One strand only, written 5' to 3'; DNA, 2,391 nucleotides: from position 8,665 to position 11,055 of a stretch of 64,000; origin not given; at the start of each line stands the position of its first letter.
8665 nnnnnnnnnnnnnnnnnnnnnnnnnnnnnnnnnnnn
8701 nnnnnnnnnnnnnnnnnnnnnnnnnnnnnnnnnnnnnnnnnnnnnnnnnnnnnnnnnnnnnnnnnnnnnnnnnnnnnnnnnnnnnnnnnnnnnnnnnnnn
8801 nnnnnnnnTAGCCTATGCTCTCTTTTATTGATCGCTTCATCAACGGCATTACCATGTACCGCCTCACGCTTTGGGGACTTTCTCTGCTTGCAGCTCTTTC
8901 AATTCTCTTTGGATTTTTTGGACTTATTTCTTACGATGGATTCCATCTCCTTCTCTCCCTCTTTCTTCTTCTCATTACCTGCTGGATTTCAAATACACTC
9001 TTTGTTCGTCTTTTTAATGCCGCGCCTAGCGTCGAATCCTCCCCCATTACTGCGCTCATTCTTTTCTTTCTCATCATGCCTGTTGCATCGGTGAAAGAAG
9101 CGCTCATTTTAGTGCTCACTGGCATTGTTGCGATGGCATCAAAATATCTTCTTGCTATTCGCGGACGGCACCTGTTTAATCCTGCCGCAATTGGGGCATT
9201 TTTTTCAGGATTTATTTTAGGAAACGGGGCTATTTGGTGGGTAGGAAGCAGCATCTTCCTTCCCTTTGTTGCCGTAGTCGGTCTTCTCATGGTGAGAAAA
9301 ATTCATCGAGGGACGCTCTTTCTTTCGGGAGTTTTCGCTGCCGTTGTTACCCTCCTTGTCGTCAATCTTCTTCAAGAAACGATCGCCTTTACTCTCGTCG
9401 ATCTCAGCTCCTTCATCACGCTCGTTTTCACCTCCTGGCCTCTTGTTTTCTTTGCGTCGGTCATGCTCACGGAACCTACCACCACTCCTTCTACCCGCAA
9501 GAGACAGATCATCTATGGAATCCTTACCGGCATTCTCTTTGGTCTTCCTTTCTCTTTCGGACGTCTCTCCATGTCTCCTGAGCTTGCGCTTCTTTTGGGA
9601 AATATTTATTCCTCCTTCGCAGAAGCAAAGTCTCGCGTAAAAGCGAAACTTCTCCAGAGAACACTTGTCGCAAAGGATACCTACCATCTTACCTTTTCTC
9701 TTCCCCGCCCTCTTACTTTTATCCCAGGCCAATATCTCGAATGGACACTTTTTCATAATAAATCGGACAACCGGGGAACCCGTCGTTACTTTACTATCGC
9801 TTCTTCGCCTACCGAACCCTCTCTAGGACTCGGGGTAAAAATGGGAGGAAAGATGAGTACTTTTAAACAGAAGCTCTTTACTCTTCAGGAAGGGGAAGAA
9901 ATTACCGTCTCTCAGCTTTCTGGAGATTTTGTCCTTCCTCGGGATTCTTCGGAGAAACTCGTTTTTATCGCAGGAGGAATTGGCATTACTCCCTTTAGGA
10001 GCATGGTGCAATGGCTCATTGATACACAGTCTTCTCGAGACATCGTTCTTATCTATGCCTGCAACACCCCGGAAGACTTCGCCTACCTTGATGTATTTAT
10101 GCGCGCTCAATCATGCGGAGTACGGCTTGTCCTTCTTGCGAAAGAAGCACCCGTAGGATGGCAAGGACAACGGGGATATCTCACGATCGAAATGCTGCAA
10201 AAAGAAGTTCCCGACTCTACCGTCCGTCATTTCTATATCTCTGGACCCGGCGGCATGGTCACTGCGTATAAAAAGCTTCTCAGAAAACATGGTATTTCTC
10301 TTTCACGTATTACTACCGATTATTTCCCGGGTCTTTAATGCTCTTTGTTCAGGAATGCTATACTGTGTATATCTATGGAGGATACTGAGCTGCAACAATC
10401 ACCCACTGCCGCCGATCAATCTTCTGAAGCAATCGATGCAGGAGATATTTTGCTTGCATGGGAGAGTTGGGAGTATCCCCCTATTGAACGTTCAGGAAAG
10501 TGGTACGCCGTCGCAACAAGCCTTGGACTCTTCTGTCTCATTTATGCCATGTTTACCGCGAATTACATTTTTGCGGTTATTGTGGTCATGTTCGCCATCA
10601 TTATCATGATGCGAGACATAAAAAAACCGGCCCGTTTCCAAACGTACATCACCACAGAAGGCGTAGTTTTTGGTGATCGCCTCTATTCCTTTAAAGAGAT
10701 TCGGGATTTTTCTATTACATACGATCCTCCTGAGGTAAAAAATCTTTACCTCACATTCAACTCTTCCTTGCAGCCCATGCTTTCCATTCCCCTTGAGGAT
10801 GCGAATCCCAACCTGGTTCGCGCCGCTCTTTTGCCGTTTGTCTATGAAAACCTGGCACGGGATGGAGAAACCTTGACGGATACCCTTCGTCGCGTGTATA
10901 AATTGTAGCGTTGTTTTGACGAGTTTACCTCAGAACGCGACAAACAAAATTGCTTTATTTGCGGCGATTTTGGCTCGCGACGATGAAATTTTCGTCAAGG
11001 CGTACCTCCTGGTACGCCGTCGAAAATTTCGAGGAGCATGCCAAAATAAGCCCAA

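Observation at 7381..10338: Extracytoplasmic flavinylation redox module: FMN-binding lipoprotein, ApbE flavin transferase and a membrane oxidoreductase whose N-terminal domain looks RnfD/NqrB-like and whose C-terminal domain is FNR-type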

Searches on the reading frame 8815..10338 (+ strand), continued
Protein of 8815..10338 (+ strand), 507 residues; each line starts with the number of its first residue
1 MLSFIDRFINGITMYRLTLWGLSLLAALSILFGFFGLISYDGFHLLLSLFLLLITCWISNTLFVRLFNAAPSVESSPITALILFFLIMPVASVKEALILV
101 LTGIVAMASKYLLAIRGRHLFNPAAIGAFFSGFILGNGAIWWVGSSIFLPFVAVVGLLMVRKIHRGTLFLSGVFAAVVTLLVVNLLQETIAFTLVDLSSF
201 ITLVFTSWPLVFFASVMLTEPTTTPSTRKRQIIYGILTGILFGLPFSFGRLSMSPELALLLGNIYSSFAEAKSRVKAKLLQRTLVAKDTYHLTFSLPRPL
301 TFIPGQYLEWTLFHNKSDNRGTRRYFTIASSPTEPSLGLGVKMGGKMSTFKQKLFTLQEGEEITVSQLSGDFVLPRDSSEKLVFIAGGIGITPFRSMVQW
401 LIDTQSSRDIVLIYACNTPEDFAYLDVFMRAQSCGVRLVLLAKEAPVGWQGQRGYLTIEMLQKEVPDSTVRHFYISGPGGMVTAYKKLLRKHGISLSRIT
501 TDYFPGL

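Call 42: find_encoding_contigs(protein=window:8815-10338:+, flank=3000, max_places=4)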
Protein window:8815-10338:+ (507 aa): 5 contigs read that carry it; 2 places shown.
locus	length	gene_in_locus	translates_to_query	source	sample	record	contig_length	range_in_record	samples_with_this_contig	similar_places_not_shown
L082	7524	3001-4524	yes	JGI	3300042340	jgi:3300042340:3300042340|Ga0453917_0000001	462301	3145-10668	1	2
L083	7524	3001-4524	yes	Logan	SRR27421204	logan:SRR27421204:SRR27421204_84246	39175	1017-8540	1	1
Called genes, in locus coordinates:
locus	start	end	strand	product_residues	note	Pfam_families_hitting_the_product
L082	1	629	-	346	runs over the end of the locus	PF00710:Asparaginase, PF17763:Asparaginase_C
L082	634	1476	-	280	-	PF00892:EamA, PF03151:TPT (faint), PF00892:EamA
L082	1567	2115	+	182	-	-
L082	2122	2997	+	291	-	PF02424:ApbE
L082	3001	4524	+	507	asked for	PF03116:NQR2_RnfD_RnfE (weak), PF00175:NAD_binding_1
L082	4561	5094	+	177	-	-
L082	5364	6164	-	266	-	PF00950:ABC-3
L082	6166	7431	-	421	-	PF07907:YibE_F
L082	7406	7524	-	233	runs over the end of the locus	PF00005:ABC_tran, PF13304:AAA_21 (faint)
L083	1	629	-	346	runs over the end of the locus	PF00710:Asparaginase, PF17763:Asparaginase_C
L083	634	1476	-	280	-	PF00892:EamA, PF03151:TPT (faint), PF00892:EamA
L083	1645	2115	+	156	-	-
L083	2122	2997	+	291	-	PF02424:ApbE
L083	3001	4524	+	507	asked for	PF03116:NQR2_RnfD_RnfE (weak), PF00175:NAD_binding_1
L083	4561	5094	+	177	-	-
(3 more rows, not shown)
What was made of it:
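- Checked: One public gene call uses the GTG at 7381 and another uses the ATG at 7459 (call 42).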

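Call 46: predict_structure(alignment_id=A2)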
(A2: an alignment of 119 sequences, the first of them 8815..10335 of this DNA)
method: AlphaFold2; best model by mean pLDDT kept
length: 507 residues; sequences in the alignment: 119
mean_pLDDT: 95.2   pTM: 0.91
mean pLDDT of the five models: 95.2, 94.9, 94.9, 94.9, 94.8
residues with pLDDT >= 90: 462; 70-90: 38; 50-70: 4; < 50: 3
segments of 3 or more residues with pLDDT < 50: 505-507
pLDDT, mean of each block of 10 residues (from residue 1): 88 93 98 98 98 98 94 93 98 98 98 91 98 94 94 97 94 98 98 97 94 97 92 98 95 97 92 89 98 95 94 91 94 97 93 97 93 95 97 98 98 98 98 98 97 98 98 95 96 97 62
secondary structure, 60 per line:
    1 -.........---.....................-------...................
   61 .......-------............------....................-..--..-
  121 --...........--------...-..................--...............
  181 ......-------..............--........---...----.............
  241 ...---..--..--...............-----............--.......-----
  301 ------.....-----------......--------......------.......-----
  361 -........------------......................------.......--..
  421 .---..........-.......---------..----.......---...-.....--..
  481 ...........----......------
elements in order: H2-10 H14-34 H42-67 H75-86 H93-112 H123-133 H146-163 H166-186 H194-207 H210-217 H228-243 H255-269 E275-286 E289-295 E307-311 E323-328 E337-342 H349-355 E362-369 E382-387 H388-403 E410-416 H425-434 E436-442 H458-464 E472-476 H479-491 E499-501
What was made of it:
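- The full-length model has pLDDT 95.2 and pTM 0.91, so the packing of the two domains is predicted with confidence (call 46).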

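Call 49: fold_search(model_id=the predicted structure, library=pdb)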
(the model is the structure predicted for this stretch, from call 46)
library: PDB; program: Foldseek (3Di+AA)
matches with E <= 10: 1041; with E <= 0.001: 322
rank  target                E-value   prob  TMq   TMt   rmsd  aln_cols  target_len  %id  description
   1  1gvh                  2.3e-17  1.00  0.41  0.52   6.6       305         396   17  The X-ray structure of ferric Escherichia coli flavohemoglobin reveals an unespected geometry of the distal heme pocket (released 2002-08-06)
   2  8qta                  9.4e-17  1.00  0.40  0.49  16.0       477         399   19  Cryo-EM structure of Streptococcus pneumoniae NADPH oxidase F397A mutant in complex with NADPH (released 2024-07-24)
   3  5ogx                  1.8e-16  1.00  0.41  0.62   2.6       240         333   25  Crystal structure of Amycolatopsis cytochrome P450 reductase GcoB. (released 2018-07-04)
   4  6o0a                  2.0e-16  1.00  0.42  0.55   7.8       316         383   18  Crystal structure of flavohemoglobin from Malassezia yamatoensis with bound FAD and heme determined by iron SAD phasing (released 2019-03-06)
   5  8qt6                  2.2e-16  1.00  0.38  0.47  17.1       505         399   19  Cryo-EM structure of Streptococcus pneumoniae NADPH oxidase (released 2024-07-24)
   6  7qty                  2.4e-16  1.00  0.42  0.74   3.0       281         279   19  X-ray structure of FAD domain of NqrF of Klebsiella pneumoniae (released 2022-02-09)
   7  4eh1_B                1.7e-15  1.00  0.40  0.81   3.2       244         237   18  Crystal Structure of the Flavohem-like-FAD/NAD Binding Domain of Nitric Oxide Dioxygenase from Vibrio cholerae O1 biov (released 2012-04-25)
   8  2r6h_A                1.7e-15  1.00  0.42  0.72   3.4       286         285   17  Crystal structure of the domain comprising the NAD binding and the FAD binding regions of the NADH:ubiquinone oxidored (released 2007-09-11)
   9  7c3a_C                1.7e-15  1.00  0.41  0.61   3.2       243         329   20  Ferredoxin reductase in carbazole 1,9a-dioxygenase (released 2021-05-26)
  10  2r6h_B                1.8e-15  1.00  0.41  0.71   3.5       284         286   18  Crystal structure of the domain comprising the NAD binding and the FAD binding regions of the NADH:ubiquinone oxidored (released 2007-09-11)
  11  7qu3                  1.8e-15  1.00  0.41  0.72   5.1       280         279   20  X-ray structure of FAD domain of NqrF of Pseudomonas aeruginosa (released 2022-02-09)
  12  7tnv                  2.1e-15  1.00  0.41  0.74   3.8       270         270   22  Crystal Structure Of Human NADH-Cytochrome B5 Reductase T117S Mutant (released 2023-04-12)
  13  4g1v                  4.0e-15  1.00  0.42  0.52  13.0       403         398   18  X-ray structure of yeast flavohemoglobin (released 2012-11-14)
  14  2r6h_C                4.2e-15  1.00  0.42  0.72   3.5       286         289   18  Crystal structure of the domain comprising the NAD binding and the FAD binding regions of the NADH:ubiquinone oxidored (released 2007-09-11)
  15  8ad4_A                4.2e-15  1.00  0.41  0.73   3.9       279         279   19  X-ray structure of NqrF(129-408)of Vibrio cholerae in complex with NADH (released 2023-07-12)
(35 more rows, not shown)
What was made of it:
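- On FNR (ferredoxin-NADP+ reductase) superfamily: The fold hits are to NqrF, b5 reductase and flavohaemoglobin, with E from 1e-17 to 1e-14 (call 49).
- Closest known: Bacterial NADPH oxidase and ferric-reductase-domain proteins. Same: The SpNOX dehydrogenase domain is among the top fold hits (call 49).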

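Call 80: find_encoding_contigs(protein=P0005, flank=5000, max_places=2)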
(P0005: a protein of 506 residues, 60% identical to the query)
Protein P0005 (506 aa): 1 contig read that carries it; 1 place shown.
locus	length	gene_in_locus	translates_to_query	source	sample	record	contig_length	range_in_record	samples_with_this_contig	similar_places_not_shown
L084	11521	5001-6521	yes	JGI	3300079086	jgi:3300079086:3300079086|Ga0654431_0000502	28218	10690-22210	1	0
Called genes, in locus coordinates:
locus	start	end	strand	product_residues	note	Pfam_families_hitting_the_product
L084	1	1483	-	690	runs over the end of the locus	PF17191:RecG_wedge, PF01336:tRNA_anti-codon (faint), PF04851:ResIII, PF00270:DEAD, PF00271:Helicase_C, PF19833:RecG_dom3_C (weak)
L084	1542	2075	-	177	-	-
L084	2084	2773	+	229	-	-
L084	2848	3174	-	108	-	-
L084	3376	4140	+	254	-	-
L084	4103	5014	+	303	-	PF02424:ApbE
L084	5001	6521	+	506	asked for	PF03116:NQR2_RnfD_RnfE (faint), PF00175:NAD_binding_1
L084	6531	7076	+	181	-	-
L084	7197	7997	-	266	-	PF00950:ABC-3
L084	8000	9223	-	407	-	PF07907:YibE_F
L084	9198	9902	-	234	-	PF00005:ABC_tran, PF13304:AAA_21 (faint)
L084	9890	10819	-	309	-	PF01297:ZnuA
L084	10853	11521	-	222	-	PF18912:DZR_2 (weak), PF00156:Pribosyltran (weak)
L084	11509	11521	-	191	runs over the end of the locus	-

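Call 81: find_encoding_contigs(protein=P0007, flank=5000, max_places=2)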
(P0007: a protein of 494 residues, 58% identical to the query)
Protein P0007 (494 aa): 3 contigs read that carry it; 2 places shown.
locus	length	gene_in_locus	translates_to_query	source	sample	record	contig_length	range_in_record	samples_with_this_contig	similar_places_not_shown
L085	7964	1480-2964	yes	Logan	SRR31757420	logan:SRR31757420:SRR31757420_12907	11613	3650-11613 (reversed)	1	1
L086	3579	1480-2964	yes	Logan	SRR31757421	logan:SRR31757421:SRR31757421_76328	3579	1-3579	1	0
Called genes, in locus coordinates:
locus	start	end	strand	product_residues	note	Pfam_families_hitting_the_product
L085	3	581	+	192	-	?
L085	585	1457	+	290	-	PF02424:ApbE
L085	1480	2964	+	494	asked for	PF00175:NAD_binding_1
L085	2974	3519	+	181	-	-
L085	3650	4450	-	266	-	PF00950:ABC-3, PF01032:FecCD (weak)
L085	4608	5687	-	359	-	PF07907:YibE_F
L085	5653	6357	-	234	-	PF00005:ABC_tran, PF13304:AAA_21 (faint)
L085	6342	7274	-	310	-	PF01297:ZnuA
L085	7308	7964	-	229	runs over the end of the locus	PF00156:Pribosyltran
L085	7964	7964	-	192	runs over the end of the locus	-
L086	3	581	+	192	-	?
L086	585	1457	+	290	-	PF02424:ApbE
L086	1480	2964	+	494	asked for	PF00175:NAD_binding_1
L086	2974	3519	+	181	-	-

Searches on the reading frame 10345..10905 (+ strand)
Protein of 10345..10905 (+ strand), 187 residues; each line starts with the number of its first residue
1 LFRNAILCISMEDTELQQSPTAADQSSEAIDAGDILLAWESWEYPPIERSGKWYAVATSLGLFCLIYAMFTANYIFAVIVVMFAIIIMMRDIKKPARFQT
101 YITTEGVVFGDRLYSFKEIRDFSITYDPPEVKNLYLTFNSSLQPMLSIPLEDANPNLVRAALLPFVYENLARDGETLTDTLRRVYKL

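Call 3: search_protein_families(library=pfam, proteins=[window:10345-10905:+], max_evalue=0.1)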
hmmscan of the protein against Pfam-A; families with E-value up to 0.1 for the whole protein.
window:10345-10905:+ (187 aa): 3 families
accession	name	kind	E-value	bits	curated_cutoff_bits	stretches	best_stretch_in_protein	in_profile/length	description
PF24216.1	DUF7435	-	0.047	14.4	27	1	38-65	3-30/60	Domain of unknown function (DUF7435)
PF18923.6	DUF5673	-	0.049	14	26.7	1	100-149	3-50/66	Domain of unknown function (DUF5673)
PF20990.2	DUF2207_C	-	0.07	13.3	33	1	56-118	144-208/247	Predicted membrane protein (DUF2207) C-terminal domain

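Call 4: search_protein_families(library=ncbifam, proteins=[window:10345-10905:+], max_evalue=0.1)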
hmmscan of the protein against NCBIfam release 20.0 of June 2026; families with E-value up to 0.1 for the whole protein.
window:10345-10905:+ (187 aa): 0 families

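Call 84: find_homologous_proteins(query=window:10375-10905:+, max_evalue=0.001)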
Query window:10375-10905:+ (177 aa): 62 proteins with E <= 0.001 among 125 candidates.
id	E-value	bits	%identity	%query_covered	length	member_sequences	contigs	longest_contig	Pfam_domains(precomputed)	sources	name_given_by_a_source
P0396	2.6e-112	390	100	100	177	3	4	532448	-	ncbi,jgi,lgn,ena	jgi:hypothetical protein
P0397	6.0e-97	340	82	100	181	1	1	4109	-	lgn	-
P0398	1.9e-92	326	82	100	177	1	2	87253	-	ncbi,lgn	-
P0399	2.7e-91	322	80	100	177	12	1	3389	-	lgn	-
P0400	9.7e-91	320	80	100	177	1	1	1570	-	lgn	-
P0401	2.0e-90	319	79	100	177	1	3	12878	-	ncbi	-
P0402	8.7e-90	317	81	97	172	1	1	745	-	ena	-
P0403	2.2e-89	316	80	100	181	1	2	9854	-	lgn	-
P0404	1.5e-88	313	78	99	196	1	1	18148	-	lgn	-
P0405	1.6e-88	313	77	100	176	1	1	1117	-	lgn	-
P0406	7.0e-88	311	79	100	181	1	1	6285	-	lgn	-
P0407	1.1e-87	310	80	98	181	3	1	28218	-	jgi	jgi:hypothetical protein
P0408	1.3e-85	303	77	100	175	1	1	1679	-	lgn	-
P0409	3.3e-84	299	80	92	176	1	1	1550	-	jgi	jgi:hypothetical protein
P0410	5.4e-83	295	79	91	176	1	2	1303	-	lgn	-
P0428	2.1e-52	195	54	92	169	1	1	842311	-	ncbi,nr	ncbi:hypothetical protein EPO34_02430 [Patescibacteria group bacterium]|nr:MAG: hypothetical protein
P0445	3.1e-38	149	44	92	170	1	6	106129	-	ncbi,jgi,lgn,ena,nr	ncbi:MAG TPA: hypothetical protein VJB99_03880 [Patescibacteria group bacterium]|nr:hypothetical pro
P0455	2.2e-26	111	33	92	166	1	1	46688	-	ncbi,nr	ncbi:MAG: hypothetical protein PHS62_02010 [Patescibacteria group bacterium]|nr:hypothetical protein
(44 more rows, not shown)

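Call 85: find_encoding_contigs(protein=P0428, flank=5000, max_places=1)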
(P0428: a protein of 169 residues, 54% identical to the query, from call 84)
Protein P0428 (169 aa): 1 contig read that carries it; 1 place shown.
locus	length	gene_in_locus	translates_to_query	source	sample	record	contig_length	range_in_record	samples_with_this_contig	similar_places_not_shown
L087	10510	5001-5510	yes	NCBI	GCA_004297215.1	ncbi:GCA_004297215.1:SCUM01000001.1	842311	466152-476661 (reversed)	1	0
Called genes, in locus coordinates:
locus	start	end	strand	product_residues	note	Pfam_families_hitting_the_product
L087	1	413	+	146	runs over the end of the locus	PF12666:PrgI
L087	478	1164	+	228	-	PF26593:TraC-like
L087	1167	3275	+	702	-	PF19044:P-loop_TraG, PF01935:DUF87 (weak), PF12846:AAA_10 (faint), PF19044:P-loop_TraG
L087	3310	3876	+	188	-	-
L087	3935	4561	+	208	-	PF00156:Pribosyltran (faint)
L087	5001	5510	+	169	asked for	-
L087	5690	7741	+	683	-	PF17191:RecG_wedge, PF01336:tRNA_anti-codon (weak), PF04851:ResIII, PF00270:DEAD, PF00271:Helicase_C, PF19833:RecG_dom3_C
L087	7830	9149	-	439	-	PF18073:Zn_ribbon_LapB (weak), PF13481:AAA_25, PF03796:DnaB_C (weak), PF06745:ATPase (weak), PF13541:ChlI (faint), PF05362:Lon_C (faint)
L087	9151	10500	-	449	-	PF18895:T4SS_pilin (weak), PF00877:NLPC_P60 (weak)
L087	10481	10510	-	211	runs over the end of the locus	PF13462:Thioredoxin_4, PF01323:DSBA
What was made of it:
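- Its adjacency in close relatives can be explained by shared synteny (calls 80, 81, 85).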

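Call 86: find_encoding_contigs(protein=P0445, flank=5000, max_places=1)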
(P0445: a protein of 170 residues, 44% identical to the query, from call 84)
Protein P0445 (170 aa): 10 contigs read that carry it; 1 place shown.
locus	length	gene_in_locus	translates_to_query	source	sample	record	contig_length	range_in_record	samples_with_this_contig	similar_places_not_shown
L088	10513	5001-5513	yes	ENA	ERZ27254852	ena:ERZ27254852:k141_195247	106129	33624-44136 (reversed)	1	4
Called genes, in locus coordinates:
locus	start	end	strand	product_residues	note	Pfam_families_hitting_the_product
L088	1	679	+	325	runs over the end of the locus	-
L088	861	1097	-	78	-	PF01541:GIY-YIG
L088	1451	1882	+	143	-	-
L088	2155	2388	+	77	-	PF01541:GIY-YIG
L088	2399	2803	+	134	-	PF00293:NUDIX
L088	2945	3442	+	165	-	PF13238:AAA_18, PF13671:AAA_33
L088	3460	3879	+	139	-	-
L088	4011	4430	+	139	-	-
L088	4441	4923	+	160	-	PF18931:DUF5680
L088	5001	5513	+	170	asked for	-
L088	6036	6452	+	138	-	-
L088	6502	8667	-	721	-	PF13439:Glyco_transf_4, PF13579:Glyco_trans_4_4 (faint), PF13524:Glyco_trans_1_2 (faint), PF00534:Glycos_transf_1, PF13692:Glyco_trans_1_4, PF20706:GT4-conflict (weak), PF00534:Glycos_transf_1, PF13692:Glyco_trans_1_4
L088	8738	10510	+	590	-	PF00931:NB-ARC (faint), PF25199:nSTAND_NTPase5 (faint), PF00005:ABC_tran, PF02463:SMC_N (faint), PF05729:NACHT (faint), PF13175:AAA_15 (faint), PF12848:ABC_tran_Xtn, PF00005:ABC_tran, +4 more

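Call 87: find_encoding_contigs(protein=P0455, flank=5000, max_places=1)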
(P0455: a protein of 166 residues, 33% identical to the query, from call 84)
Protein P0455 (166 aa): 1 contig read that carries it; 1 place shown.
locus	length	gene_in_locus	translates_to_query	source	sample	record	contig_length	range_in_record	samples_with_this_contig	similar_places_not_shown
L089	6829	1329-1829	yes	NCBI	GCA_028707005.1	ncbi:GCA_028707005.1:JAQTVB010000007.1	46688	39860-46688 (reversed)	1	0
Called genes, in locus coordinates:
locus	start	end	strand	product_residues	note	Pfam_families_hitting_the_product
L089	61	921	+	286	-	PF02518:HATPase_c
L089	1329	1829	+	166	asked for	-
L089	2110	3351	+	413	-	PF04851:ResIII (weak), PF00270:DEAD, PF00271:Helicase_C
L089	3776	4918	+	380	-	PF01168:Ala_racemase_N, PF00842:Ala_racemase_C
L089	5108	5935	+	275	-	-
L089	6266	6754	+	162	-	-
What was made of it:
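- Tried and rejected: Its more distant homologues sit in loci without the cassette, and in L087 it lies between the same backbone genes, ComF-like and RecG (calls 85-87).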
